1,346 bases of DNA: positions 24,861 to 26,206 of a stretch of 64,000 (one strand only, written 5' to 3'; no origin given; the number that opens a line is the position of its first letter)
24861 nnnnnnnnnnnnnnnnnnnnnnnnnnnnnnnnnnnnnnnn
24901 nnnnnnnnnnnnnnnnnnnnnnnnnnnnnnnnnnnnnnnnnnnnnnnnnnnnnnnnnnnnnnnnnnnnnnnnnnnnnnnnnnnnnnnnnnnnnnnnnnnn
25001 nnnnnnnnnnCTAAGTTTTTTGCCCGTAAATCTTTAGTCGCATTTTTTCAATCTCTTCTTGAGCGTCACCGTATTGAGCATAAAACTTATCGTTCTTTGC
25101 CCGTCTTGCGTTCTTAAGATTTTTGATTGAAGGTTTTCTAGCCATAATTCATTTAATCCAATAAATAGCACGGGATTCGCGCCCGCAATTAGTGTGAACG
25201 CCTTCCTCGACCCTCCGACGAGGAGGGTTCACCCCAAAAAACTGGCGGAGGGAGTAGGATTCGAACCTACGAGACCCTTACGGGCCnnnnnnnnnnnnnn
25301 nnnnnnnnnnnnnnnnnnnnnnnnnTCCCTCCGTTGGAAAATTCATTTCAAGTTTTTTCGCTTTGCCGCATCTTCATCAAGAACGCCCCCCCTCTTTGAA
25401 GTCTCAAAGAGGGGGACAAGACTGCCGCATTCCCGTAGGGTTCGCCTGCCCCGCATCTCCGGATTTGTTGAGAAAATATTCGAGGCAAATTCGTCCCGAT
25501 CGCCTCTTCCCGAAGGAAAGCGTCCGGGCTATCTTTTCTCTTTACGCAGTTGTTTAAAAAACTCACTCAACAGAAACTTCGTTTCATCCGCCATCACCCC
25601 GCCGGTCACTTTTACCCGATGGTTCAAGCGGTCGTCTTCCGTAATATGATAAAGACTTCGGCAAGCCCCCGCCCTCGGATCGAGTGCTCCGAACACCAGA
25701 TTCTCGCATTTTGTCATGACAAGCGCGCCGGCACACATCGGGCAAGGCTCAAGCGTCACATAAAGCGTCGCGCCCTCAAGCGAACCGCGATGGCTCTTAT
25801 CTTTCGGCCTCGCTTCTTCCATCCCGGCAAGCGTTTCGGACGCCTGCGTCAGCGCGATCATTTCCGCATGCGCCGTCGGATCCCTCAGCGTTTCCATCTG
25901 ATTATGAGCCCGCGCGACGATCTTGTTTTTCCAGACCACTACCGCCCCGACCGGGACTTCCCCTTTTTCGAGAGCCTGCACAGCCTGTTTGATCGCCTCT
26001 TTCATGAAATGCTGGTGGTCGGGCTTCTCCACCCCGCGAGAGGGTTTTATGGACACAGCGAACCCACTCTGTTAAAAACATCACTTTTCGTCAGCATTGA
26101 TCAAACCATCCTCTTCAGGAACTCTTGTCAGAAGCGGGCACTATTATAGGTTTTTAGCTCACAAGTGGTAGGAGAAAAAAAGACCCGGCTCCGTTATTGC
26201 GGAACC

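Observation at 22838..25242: EcoRI/RsrI-family Type II R-M cassette on a low-GC islet abutting tRNA-Ser(UGA)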

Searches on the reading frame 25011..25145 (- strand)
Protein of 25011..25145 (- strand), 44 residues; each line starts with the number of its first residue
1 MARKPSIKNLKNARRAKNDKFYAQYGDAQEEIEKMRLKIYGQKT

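Call 47: search_protein_families(library=pfam, proteins=[window:25011-25145:-], max_evalue=0.01)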
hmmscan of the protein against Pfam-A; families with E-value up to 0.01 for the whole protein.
window:25011-25145:- (44 aa): 1 family
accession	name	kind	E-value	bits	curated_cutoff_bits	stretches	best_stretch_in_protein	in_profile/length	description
PF13651.11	EcoRI_methylase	-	0.0019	18.1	26.4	1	9-36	1-28/345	Adenine-specific methyltransferase EcoRI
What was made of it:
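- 25045..25145 (-): 5' remnant (codons 1-34) of an M.EcoRI-family (PF13651) methyltransferase gene, left from an older insert. Pfam EcoRI_methylase, profile positions 1-28, E=0.0019 (call 47).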

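Call 49: find_homologous_proteins(query=window:25011-25145:-, max_evalue=0.001)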
Query window:25011-25145:- (44 aa): 1 proteins with E <= 0.001 among 1 candidates.
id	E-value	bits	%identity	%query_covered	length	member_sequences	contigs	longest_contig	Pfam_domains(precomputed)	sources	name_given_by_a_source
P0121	9.1e-21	88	100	100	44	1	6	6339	-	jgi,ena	-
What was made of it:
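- Tried and rejected: It found only itself (call 49).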

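Call 66: search_protein_representatives(protein=window:25011-25145:-)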
Query: 44 residues. Proteins with E-value up to 0.001 (for the whole library): 8; up to 1e-10: 1; up to 1e-30: 0. The best 8 are listed.
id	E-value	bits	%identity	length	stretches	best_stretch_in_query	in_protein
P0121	2.9e-21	88.0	100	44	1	1-44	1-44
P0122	1.6e-09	52.3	83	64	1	1-35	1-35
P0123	4.9e-08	47.8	76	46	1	1-34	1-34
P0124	5.5e-08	47.6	50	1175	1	20-39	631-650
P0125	2.2e-05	39.7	72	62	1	1-32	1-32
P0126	2.9e-05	39.4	42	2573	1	4-27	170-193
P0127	4.0e-05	38.9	60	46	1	1-35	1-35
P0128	2.9e-04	36.3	66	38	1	8-36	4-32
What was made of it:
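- The composite ORF was found only in this species (calls 49, 66).
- Tried and rejected: The exhaustive HMMER search was needed (call 66).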

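Call 68: find_encoding_contigs(protein=P0122, flank=5000, max_places=4)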
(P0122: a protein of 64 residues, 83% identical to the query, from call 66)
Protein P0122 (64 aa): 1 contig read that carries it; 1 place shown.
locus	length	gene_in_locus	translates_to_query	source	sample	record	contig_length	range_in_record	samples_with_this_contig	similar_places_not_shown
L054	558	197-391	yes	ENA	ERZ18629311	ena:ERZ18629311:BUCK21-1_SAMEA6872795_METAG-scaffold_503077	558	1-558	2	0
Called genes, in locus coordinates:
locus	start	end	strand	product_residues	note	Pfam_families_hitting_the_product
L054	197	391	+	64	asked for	PF13651:EcoRI_methylase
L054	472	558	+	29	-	?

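Call 71: find_encoding_contigs(protein=P0123, flank=5000, max_places=4)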
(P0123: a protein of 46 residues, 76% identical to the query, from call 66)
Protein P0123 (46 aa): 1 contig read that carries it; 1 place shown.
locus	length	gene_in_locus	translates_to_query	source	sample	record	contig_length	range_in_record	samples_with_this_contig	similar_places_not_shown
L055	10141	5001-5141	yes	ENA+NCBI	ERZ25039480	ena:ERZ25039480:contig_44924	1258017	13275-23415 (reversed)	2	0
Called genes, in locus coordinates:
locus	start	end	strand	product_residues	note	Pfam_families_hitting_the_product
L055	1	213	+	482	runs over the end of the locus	PF04015:DUF362, PF18962:Por_Secre_tail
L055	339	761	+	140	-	PF00583:Acetyltransf_1, PF13673:Acetyltransf_10, PF08445:FR47 (weak), PF13508:Acetyltransf_7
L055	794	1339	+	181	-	-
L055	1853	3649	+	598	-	PF02837:Glyco_hydro_2_N, PF22666:Glyco_hydro_2_N2, PF00703:Glyco_hydro_2, PF02836:Glyco_hydro_2_C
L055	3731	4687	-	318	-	PF13495:Phage_int_SAM_4, PF00589:Phage_integrase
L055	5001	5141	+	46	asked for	PF13651:EcoRI_methylase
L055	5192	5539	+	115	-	PF13651:EcoRI_methylase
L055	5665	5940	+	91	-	PF13651:EcoRI_methylase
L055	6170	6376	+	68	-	-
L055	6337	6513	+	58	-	PF03235:GmrSD_N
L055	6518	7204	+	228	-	PF03235:GmrSD_N (faint)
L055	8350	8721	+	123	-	PF19765:DUF6252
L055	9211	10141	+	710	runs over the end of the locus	PF25852:DUF6242_C (weak), PF02012:BNR (faint), PF25852:DUF6242_C (weak), PF15902:Sortilin-Vps10 (weak), PF18962:Por_Secre_tail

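Call 72: find_encoding_contigs(protein=P0125, flank=5000, max_places=4)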
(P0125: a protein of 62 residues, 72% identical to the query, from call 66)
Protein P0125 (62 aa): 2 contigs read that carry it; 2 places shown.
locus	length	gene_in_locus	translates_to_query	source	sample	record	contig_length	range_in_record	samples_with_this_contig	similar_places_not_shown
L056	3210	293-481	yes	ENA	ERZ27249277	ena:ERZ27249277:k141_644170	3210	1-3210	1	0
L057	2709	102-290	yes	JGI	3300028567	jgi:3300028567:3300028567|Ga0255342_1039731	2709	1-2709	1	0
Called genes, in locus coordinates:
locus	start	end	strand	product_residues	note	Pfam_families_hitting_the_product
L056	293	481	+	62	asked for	-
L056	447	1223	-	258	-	PF13191:AAA_16 (faint), PF01695:IstB_IS21, PF00308:Bac_DnaA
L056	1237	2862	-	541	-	PF00665:rve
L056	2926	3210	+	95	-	?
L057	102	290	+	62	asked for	-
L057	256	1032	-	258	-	PF13191:AAA_16 (faint), PF01695:IstB_IS21, PF00308:Bac_DnaA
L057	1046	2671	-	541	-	PF00665:rve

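Call 75: find_homologous_proteins(query=P0122, max_evalue=0.001)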
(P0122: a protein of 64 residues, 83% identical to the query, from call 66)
Query P0122 (64 aa): 85 proteins with E <= 0.001 among 86 candidates.
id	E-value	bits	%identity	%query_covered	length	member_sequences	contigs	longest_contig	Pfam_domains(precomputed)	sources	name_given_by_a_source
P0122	1.6e-37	143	100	100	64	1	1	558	PF13651.12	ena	-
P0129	6.3e-25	104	96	80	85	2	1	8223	PF13651.12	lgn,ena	-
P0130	1.0e-24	103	94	80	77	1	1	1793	PF13651.12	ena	-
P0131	8.5e-22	94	88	80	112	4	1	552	PF13651.12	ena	-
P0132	6.2e-20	88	89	73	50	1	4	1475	PF13651.12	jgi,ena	-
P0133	1.7e-19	87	82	80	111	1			PF13651.12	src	-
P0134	9.8e-19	84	76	80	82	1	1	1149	PF13651.12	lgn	-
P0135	1.9e-18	83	85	75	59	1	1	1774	PF13651.12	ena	-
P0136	2.8e-18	83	76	78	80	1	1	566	PF13651.12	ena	-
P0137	1.7e-16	77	73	80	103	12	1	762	PF13651.12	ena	-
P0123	2.5e-16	77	86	67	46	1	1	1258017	PF13651.12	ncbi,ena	-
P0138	8.3e-16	75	77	69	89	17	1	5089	PF13651.12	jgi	-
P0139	2.1e-15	74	72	72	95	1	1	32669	PF13651.12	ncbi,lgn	-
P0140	2.3e-15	74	72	72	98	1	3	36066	PF13651.12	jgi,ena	-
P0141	3.0e-15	73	72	72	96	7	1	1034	PF13651.12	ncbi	-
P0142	3.1e-15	73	75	69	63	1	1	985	PF13651.12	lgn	-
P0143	3.1e-15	73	72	72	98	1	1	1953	PF13651.12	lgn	-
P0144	3.1e-15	73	72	72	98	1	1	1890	PF13651.12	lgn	-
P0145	5.9e-15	72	79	67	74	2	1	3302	PF13651.12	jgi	jgi:hypothetical protein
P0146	9.8e-15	72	75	69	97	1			PF13651.12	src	-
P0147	1.0e-14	72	77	67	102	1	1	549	PF13651.12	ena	-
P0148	1.5e-14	71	75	69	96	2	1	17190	PF13651.12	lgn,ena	-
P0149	1.9e-14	71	77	69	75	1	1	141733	PF13651.12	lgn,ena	-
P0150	2.1e-14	71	75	69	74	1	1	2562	PF13651.12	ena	-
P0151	2.3e-14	70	54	86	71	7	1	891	PF13651.12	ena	-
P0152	2.3e-14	70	79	67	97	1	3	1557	PF13651.12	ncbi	-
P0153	2.4e-14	70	79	67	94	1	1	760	PF13651.12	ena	-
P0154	3.3e-14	70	75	69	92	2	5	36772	PF13651.12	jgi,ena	-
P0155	3.8e-14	70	74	67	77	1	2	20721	PF13651.12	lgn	-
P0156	7.4e-14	69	75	69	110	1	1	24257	PF13651.12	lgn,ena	-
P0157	7.8e-14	69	75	69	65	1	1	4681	PF13651.12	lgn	-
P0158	1.1e-13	68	67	80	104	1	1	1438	PF13651.12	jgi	-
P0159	1.1e-13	68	74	67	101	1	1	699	PF13651.12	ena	-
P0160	1.2e-13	68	74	67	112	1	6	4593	PF13651.12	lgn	-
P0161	1.2e-13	68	74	67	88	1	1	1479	PF13651.12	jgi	jgi:hypothetical protein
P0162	1.9e-13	68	74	67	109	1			PF13651.12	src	-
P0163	2.1e-13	67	72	67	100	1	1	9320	PF13651.12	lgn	-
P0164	2.4e-13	67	74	67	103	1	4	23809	PF13651.12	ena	-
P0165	2.5e-13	67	74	67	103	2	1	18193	PF13651.12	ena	-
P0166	3.6e-13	67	65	80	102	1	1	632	PF13651.12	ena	-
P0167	3.6e-13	67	70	69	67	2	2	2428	PF13651.12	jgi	-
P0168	4.1e-13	66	72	67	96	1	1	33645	PF13651.12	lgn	-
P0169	4.7e-13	66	73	69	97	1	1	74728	PF13651.12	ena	-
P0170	4.9e-13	66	74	67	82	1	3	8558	PF13651.12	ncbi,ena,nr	ncbi:MAG TPA: hypothetical protein ENI57_12735 [Ignavibacteria bacterium]|nr:hypothetical protein [I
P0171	5.0e-13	66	75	69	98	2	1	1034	PF13651.12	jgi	jgi:hypothetical protein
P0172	5.7e-13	66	85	63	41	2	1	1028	PF13651.12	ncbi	-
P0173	6.9e-13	66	74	67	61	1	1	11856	PF13651.12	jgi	jgi:hypothetical protein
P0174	8.7e-13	65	74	67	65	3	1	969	PF13651.12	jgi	-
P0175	1.2e-12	65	66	78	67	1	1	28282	PF13651.12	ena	-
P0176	1.2e-12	65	73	69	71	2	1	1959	PF13651.12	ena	-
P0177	2.3e-12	64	72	67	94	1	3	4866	PF13651.12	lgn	-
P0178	3.9e-12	63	66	69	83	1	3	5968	PF13651.12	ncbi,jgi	jgi:hypothetical protein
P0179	6.2e-12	63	67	75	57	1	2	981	PF13651.12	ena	-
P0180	1.3e-11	62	71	64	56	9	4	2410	PF13651.12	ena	-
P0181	1.7e-11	61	80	63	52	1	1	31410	PF13651.12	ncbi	-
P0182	2.3e-11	61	74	66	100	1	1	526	PF13651.12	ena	-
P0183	2.7e-11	61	75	63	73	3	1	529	PF13651.12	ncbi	-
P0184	2.7e-11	61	78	63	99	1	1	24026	PF13651.12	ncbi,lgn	-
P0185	4.2e-11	60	73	63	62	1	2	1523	PF13651.12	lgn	-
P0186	4.5e-11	60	74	66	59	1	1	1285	PF13651.12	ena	-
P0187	5.4e-11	60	73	63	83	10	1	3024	PF13651.12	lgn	-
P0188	8.2e-11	59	70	63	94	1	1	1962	PF13651.12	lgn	-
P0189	8.6e-11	59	71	64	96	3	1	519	PF13651.12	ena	-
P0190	9.1e-11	59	70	63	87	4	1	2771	PF13651.12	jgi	jgi:hypothetical protein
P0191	1.1e-10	59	60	75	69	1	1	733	PF13651.12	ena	-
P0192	3.8e-10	57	68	63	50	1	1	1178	PF13651.12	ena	-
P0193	6.2e-10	56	66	64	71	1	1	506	PF13651.12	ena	-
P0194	1.1e-9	56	68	63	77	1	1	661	PF13651.12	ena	-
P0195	1.3e-9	56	70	63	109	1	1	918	PF13651.12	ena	-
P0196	1.6e-9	55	68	63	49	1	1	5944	PF13651.12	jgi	jgi:hypothetical protein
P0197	3.6e-9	54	66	64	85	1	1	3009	PF13651.12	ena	-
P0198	5.4e-9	54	67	61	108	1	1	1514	PF13651.12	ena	-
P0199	6.4e-9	53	67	61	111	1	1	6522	PF13651.12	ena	-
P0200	9.1e-9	53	69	61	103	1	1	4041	PF13651.12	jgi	jgi:Adenine-specific methyltransferase EcoRI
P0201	3.7e-8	51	76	52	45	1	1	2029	PF13651.12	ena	-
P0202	2.6e-7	48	64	56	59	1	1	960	PF13651.12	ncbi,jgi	jgi:hypothetical protein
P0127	2.4e-6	45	76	52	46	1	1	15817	PF13651.12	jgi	jgi:hypothetical protein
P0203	5.3e-6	44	68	53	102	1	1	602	PF13335.13,PF13651.12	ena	-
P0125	2.9e-5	42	76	52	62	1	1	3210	-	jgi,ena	-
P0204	5.1e-5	41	58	67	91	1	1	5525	PF13651.12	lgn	-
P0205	1.3e-4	40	88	39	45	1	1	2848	PF13651.12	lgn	-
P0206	1.6e-4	39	80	39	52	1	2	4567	PF13651.12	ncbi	-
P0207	1.8e-4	39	79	44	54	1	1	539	PF13651.12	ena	-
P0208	2.6e-4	39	84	39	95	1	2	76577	PF13651.12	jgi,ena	jgi:hypothetical protein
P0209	7.1e-4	37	47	86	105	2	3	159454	PF13651.12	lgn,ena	-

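Call 76: find_encoding_contigs(protein=P0140, flank=4000, max_places=3)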
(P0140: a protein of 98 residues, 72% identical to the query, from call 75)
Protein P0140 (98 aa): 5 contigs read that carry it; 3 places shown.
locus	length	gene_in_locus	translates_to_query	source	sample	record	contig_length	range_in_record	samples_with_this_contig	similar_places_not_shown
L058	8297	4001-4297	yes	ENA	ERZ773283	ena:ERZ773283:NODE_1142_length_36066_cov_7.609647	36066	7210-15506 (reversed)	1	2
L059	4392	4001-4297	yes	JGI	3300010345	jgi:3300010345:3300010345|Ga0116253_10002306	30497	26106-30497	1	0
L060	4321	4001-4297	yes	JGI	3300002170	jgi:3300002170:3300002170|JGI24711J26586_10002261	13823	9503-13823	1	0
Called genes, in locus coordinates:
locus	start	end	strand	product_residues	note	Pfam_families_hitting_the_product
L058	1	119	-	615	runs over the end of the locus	PF12564:TypeIII_RM_meth, PF01555:N6_N4_Mtase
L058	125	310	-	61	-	PF08279:HTH_11 (faint), PF12728:HTH_17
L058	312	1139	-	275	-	PF02498:Bro-N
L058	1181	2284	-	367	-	-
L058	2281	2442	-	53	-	-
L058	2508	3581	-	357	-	-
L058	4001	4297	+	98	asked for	PF13651:EcoRI_methylase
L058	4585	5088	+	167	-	PF13651:EcoRI_methylase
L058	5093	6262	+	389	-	PF03235:GmrSD_N, PF01844:HNH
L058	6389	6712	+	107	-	PF00254:FKBP_C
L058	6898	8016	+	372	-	PF07907:YibE_F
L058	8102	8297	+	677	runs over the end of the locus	PF03030:H_PPase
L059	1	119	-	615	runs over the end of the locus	PF12564:TypeIII_RM_meth, PF01555:N6_N4_Mtase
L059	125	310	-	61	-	PF08279:HTH_11 (faint), PF12728:HTH_17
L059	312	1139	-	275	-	PF02498:Bro-N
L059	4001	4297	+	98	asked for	PF13651:EcoRI_methylase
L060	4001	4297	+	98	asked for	PF13651:EcoRI_methylase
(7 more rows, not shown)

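Call 77: find_encoding_contigs(protein=P0129, flank=4000, max_places=2)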
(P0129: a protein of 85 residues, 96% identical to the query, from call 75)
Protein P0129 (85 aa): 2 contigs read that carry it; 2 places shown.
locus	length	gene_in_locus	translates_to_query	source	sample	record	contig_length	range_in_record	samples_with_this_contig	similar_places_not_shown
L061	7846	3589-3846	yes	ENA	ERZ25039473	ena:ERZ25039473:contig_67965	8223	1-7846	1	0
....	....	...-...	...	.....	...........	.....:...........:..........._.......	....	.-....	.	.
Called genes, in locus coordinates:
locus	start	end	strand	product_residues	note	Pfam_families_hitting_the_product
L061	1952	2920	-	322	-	PF01138:RNase_PH, PF03725:RNase_PH_C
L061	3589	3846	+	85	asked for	PF13651:EcoRI_methylase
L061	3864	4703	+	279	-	PF13651:EcoRI_methylase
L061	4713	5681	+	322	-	PF03235:GmrSD_N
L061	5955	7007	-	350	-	PF09136:Glucodextran_B (weak)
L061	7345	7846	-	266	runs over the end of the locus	PF13489:Methyltransf_23, PF03848:TehB (weak), PF13847:Methyltransf_31, PF08241:Methyltransf_11, PF08242:Methyltransf_12, PF13649:Methyltransf_25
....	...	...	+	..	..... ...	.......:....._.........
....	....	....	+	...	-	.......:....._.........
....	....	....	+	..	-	?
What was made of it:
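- Other short homologues are frameshifted or IS-interrupted pseudogenes (calls 71, 72, 76, 77).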

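Call 81: search_protein_families(library=pfam, proteins=[L061:4713-5681:+, L058:5093-6262:+, L061:3864-4703:+], max_evalue=0.01)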
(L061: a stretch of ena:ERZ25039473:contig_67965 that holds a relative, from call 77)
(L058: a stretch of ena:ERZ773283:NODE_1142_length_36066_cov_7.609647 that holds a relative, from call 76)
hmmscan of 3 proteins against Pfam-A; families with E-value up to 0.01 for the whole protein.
L061:4713-5681:+ (322 aa): 1 family
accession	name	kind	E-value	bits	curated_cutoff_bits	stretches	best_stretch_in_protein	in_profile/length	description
PF03235.19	GmrSD_N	-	1.4e-20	74.7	33.2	1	36-165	12-198/199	GmrSD restriction endonuclease, N-terminal domain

L058:5093-6262:+ (389 aa): 3 families
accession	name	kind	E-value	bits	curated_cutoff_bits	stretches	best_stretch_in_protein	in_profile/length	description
PF03235.19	GmrSD_N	-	1.4e-21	78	33.2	1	36-165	12-198/199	GmrSD restriction endonuclease, N-terminal domain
PF01844.29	HNH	-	1.2e-07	32.2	21.4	1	351-389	11-47/47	HNH endonuclease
PF14279.12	HNH_5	-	0.0002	21.7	27.5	1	354-389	11-46/56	HNH endonuclease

L061:3864-4703:+ (279 aa): 1 family
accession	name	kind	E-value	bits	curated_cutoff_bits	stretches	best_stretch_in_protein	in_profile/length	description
PF13651.11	EcoRI_methylase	-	2.7e-88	297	26.4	1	12-278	93-345/345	Adenine-specific methyltransferase EcoRI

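Call 82: search_protein_families(library=padloc, proteins=[L061:4713-5681:+, L058:5093-6262:+], max_evalue=0.001)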
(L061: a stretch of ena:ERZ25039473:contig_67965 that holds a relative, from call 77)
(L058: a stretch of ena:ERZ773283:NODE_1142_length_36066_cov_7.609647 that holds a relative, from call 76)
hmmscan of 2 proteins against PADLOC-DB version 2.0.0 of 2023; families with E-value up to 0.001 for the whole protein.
L061:4713-5681:+ (322 aa): 10 families
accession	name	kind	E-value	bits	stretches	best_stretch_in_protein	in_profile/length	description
PDLC03418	REase_II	-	4e-68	228.2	1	7-321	6-320/372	Type II restriction enzyme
PDLC03877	NsnA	-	2.3e-26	91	1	33-217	63-250/385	-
PDLC04027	PD-T4-2_A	-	1.1e-14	52.3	1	32-246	49-287/363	-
PDLC04154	HEC-06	-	1.2e-05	22.2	1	38-97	26-89/569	-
PDLC04151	HEC-05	-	1.7e-05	21.8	0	81-107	114-140/600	-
PDLC04150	HEC-05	-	3.8e-05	20.7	0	83-109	98-124/583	-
PDLC02687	Orf5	-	4.8e-05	20.3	0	39-98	21-84/543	Orf5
PDLC04153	HEC-05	-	0.00012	18.4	0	31-77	17-59/621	-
PDLC04155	HEC-06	-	0.0003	17.4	1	39-92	24-82/562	-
PDLC04157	HEC-06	-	0.0006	16.5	0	39-97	26-89/558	-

L058:5093-6262:+ (389 aa): 11 families
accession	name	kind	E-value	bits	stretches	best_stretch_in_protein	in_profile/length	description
PDLC03418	REase_II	-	4e-86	287.5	1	7-389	6-372/372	Type II restriction enzyme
PDLC03877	NsnA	-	3.3e-26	90.4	1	33-182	63-217/385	-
PDLC04027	PD-T4-2_A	-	1.2e-15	55.4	1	32-243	49-284/363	-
PDLC04151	HEC-05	-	4.1e-07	27.1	0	37-80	41-81/600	-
PDLC04154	HEC-06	-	2.3e-05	21.2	1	38-94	26-86/569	-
PDLC04150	HEC-05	-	2.9e-05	21.1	0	39-79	25-62/583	-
PDLC04152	HEC-05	-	8.6e-05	19.2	1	38-87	22-72/566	-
PDLC04153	HEC-05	-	8.6e-05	18.9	0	31-81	17-63/621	-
PDLC02687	Orf5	-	0.00012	19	0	39-97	21-83/543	Orf5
PDLC04157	HEC-06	-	0.00058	16.6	1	39-97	26-89/558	-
PDLC03431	REase_II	-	0.00064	17.3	0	291-386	108-206/246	Type II restriction enzyme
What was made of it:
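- Partner of intact relic-type genes: calls 76, 77, 81 and 82.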

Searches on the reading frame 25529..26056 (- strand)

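Call 4: search_protein_families(library=pfam, proteins=[window:25529-26056:-], max_evalue=0.01)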
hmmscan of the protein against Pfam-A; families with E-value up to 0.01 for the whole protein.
window:25529-26056:- (175 aa): 3 families
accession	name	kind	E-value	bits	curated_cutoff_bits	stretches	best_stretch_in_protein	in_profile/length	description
PF14437.12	MafB19-deam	-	4.8e-33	114.5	27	1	13-171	2-142/142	MafB19-like deaminase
PF00383.29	dCMP_cyt_deam_1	-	2.5e-26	92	25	1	13-123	3-101/102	Cytidine and deoxycytidylate deaminase zinc-binding region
PF14439.12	Bd3614-deam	-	3.7e-06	27.4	38.5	1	59-118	32-79/113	Bd3614-like deaminase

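Call 5: search_protein_families(library=ncbifam, proteins=[window:25529-26056:-], max_evalue=0.01)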
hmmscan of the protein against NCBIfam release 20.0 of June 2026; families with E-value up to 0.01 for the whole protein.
window:25529-26056:- (175 aa): 5 families
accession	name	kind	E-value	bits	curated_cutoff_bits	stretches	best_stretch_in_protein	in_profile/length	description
NF008113.2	PRK10860.1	equivalog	2.4e-43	147.8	150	1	12-174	5-155/165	tRNA adenosine(34) deaminase TadA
TIGR00326.1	eubact_ribD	equivalog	1.7e-12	47.2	156.35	1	18-172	1-138/343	bifunctional diaminohydroxyphosphoribosylaminopyrimidine deaminase/5-amino-6-(5-phosphoribosylamino)uracil reductase RibD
NF008052.0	PRK10786.1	equivalog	2.7e-07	29.6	500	1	18-171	7-143/367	bifunctional diaminohydroxyphosphoribosylaminopyrimidine deaminase/5-amino-6-(5-phosphoribosylamino)uracil reductase RibD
NF041025.1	antiphage_deaminase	equivalog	0.0045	15.9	400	1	63-113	339-376/437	anti-phage dCTP deaminase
TIGR02571.1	ComEB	equivalog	0.0067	16.4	219.45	0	15-119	7-111/151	ComE operon protein 2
